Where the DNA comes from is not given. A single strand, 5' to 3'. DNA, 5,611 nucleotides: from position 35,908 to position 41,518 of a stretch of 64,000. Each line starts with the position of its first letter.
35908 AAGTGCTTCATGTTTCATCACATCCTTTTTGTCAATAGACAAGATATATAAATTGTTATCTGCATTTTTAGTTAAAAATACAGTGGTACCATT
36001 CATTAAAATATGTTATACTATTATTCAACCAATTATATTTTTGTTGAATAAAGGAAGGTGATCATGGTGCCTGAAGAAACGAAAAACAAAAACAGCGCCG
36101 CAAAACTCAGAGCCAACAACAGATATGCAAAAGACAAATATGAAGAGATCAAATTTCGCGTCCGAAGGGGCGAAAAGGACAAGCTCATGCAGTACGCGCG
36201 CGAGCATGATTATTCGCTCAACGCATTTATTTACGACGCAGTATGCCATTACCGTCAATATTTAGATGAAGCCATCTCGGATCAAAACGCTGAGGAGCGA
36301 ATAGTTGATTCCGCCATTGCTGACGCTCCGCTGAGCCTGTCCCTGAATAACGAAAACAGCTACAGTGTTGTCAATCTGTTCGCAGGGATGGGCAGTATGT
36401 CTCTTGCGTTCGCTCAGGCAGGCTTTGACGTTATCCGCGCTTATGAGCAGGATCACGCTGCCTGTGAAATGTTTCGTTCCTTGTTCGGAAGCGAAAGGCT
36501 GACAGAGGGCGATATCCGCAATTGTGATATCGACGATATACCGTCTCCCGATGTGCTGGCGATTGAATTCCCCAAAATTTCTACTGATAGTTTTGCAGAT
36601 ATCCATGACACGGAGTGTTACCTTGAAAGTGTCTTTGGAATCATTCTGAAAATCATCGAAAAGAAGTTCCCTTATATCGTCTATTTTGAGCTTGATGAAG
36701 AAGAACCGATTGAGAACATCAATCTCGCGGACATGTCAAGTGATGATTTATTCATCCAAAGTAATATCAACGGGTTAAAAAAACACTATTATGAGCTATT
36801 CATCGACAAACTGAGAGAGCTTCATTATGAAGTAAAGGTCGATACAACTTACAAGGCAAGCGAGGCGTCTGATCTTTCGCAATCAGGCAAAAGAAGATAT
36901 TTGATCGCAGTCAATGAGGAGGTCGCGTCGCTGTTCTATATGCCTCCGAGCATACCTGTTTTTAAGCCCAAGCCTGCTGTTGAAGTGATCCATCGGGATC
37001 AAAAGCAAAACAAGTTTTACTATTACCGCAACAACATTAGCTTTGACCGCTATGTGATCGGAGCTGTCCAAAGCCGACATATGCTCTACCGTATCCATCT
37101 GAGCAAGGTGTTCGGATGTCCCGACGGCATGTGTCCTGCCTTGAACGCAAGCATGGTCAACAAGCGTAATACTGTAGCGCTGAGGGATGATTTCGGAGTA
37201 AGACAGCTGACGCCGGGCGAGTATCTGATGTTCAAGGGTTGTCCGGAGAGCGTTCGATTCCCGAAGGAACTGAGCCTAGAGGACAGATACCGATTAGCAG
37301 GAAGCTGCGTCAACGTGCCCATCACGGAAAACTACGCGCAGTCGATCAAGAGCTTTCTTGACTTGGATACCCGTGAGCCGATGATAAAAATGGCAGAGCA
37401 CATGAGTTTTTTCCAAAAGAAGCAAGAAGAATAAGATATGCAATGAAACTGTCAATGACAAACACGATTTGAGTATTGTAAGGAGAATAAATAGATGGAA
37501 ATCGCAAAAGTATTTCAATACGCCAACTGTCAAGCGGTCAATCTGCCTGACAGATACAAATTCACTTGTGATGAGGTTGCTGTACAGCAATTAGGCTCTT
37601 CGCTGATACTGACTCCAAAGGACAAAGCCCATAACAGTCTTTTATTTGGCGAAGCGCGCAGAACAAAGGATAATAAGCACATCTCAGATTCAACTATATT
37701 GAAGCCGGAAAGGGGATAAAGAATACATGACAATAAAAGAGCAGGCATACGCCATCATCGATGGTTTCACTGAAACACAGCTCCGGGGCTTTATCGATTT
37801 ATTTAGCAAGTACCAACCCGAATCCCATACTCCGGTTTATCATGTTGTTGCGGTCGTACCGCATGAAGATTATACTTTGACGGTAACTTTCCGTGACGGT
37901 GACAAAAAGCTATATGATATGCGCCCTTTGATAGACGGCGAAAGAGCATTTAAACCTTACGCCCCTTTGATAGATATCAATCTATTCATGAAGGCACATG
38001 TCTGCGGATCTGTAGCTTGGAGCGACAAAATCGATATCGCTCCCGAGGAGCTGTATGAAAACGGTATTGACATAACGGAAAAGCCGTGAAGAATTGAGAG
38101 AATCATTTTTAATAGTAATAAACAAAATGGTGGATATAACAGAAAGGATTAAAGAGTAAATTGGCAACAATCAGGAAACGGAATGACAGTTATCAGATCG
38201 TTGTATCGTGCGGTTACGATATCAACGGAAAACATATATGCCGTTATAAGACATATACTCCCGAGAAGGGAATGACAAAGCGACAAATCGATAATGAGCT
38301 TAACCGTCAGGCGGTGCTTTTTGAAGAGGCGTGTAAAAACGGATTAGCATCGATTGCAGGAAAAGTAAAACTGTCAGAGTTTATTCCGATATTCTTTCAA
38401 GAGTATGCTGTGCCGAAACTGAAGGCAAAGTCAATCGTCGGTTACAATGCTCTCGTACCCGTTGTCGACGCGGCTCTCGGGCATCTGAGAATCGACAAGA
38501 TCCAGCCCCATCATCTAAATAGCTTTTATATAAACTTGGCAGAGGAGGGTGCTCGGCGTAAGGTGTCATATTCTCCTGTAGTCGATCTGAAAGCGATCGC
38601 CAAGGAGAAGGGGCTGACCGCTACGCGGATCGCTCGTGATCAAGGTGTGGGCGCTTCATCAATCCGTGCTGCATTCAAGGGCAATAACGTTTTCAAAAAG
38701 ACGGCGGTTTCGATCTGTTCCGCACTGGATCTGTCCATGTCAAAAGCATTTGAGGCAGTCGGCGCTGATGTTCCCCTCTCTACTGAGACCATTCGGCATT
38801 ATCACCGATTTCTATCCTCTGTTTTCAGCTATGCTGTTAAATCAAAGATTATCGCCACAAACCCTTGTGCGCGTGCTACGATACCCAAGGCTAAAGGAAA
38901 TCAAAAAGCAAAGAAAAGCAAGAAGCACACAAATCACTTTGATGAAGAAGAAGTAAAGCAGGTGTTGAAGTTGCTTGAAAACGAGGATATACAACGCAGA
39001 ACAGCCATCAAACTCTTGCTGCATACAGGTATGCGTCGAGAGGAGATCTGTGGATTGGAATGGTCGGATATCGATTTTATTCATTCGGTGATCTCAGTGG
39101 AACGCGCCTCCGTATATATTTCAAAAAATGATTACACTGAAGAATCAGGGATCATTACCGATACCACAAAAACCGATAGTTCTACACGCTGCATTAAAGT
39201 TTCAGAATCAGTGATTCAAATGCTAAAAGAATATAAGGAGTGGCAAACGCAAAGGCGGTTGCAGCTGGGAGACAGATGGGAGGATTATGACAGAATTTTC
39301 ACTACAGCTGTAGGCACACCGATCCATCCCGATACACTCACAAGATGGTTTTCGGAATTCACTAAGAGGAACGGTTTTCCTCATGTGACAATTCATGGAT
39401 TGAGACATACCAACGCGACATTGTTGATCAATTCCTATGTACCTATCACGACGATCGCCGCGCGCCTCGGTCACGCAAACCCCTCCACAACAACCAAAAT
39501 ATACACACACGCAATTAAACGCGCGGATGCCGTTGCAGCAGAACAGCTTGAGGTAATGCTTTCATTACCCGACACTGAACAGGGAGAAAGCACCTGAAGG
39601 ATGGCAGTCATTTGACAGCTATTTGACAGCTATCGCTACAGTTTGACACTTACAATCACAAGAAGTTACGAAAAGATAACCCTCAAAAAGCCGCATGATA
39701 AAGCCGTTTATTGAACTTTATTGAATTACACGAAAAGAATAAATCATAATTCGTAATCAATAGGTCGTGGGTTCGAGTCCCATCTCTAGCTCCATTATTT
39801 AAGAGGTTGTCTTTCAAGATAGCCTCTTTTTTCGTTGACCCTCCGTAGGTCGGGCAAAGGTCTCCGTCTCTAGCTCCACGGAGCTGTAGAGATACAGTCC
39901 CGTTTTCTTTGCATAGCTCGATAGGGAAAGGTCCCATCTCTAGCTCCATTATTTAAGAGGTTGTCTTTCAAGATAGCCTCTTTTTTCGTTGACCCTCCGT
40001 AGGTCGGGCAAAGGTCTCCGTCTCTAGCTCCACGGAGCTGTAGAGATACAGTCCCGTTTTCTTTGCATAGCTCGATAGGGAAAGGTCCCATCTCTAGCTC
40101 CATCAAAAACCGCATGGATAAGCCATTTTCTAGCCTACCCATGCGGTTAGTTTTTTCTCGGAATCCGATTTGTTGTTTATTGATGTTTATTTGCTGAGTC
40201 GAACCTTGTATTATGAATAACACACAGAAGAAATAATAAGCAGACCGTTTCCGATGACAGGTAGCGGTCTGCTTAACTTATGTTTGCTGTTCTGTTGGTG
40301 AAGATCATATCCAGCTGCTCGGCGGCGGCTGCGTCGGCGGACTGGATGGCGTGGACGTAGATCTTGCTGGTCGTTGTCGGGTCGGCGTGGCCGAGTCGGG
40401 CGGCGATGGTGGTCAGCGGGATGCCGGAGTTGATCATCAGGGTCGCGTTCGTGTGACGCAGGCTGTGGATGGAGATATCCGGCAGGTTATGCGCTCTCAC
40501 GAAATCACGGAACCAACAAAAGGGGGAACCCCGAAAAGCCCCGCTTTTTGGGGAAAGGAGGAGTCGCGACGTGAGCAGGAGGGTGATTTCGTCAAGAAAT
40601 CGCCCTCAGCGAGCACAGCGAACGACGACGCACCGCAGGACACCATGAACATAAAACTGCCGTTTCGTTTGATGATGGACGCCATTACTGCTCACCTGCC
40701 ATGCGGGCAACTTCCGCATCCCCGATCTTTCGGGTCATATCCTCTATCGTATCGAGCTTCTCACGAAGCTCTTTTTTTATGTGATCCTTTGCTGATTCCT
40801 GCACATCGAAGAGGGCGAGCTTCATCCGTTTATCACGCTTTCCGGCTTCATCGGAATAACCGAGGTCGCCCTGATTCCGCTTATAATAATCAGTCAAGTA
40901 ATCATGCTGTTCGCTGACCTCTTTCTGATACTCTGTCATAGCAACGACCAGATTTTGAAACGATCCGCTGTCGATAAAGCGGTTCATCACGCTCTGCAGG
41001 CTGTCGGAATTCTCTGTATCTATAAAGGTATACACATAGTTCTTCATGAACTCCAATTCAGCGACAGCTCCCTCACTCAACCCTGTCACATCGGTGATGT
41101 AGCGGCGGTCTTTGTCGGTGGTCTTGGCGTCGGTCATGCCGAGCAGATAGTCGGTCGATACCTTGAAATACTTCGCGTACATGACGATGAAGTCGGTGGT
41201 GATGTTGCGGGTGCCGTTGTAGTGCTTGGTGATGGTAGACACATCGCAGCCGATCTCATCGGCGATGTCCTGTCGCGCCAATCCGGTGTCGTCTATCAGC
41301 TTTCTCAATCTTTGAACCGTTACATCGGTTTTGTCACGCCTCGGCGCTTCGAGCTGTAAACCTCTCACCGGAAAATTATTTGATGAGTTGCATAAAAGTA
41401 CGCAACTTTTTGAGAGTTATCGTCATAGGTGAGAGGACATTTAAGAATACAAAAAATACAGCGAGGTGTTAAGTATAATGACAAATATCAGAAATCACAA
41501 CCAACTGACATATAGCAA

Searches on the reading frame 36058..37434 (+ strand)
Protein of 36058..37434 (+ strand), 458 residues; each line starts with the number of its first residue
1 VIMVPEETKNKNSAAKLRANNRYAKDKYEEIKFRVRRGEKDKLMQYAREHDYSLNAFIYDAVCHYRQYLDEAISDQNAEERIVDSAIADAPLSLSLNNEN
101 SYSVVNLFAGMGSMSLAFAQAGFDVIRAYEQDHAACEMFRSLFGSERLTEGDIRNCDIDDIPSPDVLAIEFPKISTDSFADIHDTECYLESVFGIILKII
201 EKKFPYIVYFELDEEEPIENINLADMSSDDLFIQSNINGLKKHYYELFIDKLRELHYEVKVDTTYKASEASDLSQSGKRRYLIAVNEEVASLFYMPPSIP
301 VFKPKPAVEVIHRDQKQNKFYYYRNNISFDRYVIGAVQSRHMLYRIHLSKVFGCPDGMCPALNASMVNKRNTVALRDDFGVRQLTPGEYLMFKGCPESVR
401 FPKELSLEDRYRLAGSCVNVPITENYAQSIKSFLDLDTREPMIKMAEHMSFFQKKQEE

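Call 86: search_protein_families(library=pfam, proteins=[window:36058-37434:+], max_evalue=0.0001)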
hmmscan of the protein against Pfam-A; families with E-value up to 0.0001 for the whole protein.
window:36058-37434:+ (458 aa): 1 family
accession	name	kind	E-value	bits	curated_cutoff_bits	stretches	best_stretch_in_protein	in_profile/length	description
PF00145.23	DNA_methylase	-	9.5e-22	78.3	22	2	103-211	2-109/324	C-5 cytosine-specific DNA methylase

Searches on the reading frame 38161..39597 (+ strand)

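Call 86: search_protein_families(library=pfam, proteins=[window:38161-39597:+], max_evalue=0.0001)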
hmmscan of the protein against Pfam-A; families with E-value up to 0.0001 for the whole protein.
window:38161-39597:+ (478 aa): 2 families
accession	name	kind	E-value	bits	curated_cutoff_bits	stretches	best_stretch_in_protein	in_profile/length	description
PF00589.27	Phage_integrase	-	4.9e-29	101.7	27.1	1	260-451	3-168/172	Phage integrase family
PF13102.12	Phage_int_SAM_5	-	5.7e-07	30.3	22.3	0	188-237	45-94/98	Phage integrase SAM-like domain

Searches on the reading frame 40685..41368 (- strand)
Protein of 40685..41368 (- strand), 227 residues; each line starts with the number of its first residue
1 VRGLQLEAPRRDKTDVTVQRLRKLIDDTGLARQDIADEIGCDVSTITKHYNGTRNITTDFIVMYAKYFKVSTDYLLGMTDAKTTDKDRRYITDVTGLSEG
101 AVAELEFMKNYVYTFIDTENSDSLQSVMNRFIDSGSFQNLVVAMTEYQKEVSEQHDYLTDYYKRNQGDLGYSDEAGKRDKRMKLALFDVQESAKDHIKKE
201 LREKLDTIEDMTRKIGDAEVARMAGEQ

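Call 8: search_protein_families(library=phrogs, proteins=[window:40685-41368:-], max_evalue=0.01)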
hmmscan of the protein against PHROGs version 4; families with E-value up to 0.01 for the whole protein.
window:40685-41368:- (227 aa): 16 families
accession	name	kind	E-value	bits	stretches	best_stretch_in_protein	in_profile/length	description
phrog_8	-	transcription regulation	6.4e-17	63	1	17-136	77-235/346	transcriptional regulator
phrog_2967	-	transcription regulation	2.5e-10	41.3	1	17-119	11-105/225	transcriptional regulator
phrog_34939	-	unknown function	3.3e-10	41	1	19-105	12-96/280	-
phrog_4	-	transcription regulation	1.3e-09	38.5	1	18-101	138-205/400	transcriptional repressor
phrog_1373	-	transcription regulation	6.6e-06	27.2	1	21-95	68-142/166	transcriptional regulator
phrog_2439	-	transcription regulation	1.2e-05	25.3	1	19-82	10-73/367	transcriptional regulator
phrog_5736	-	transcription regulation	2.3e-05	25.5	0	12-82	2-72/133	transcriptional regulator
phrog_2328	-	transcription regulation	4.8e-05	24.1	1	17-80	16-79/128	transcriptional repressor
phrog_1994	-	DNA, RNA and nucleotide metabolism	7e-05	23.8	1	19-84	2-67/170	DNA binding protein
phrog_4779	-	transcription regulation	7.7e-05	24.1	1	17-72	3-60/98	transcriptional regulator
phrog_7396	-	unknown function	0.00027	21.7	1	25-87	24-89/227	-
phrog_1381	-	moron, auxiliary metabolic gene and host takeover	0.00085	19.7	1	23-91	20-88/264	plasmid antitoxin with HTH domain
phrog_6378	-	unknown function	0.0022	19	0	16-85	8-78/131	-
phrog_5823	-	transcription regulation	0.0024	18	1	19-89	9-79/404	transcriptional regulator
phrog_296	-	integration and excision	0.0041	16.9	1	11-137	222-320/626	DNA transposition protein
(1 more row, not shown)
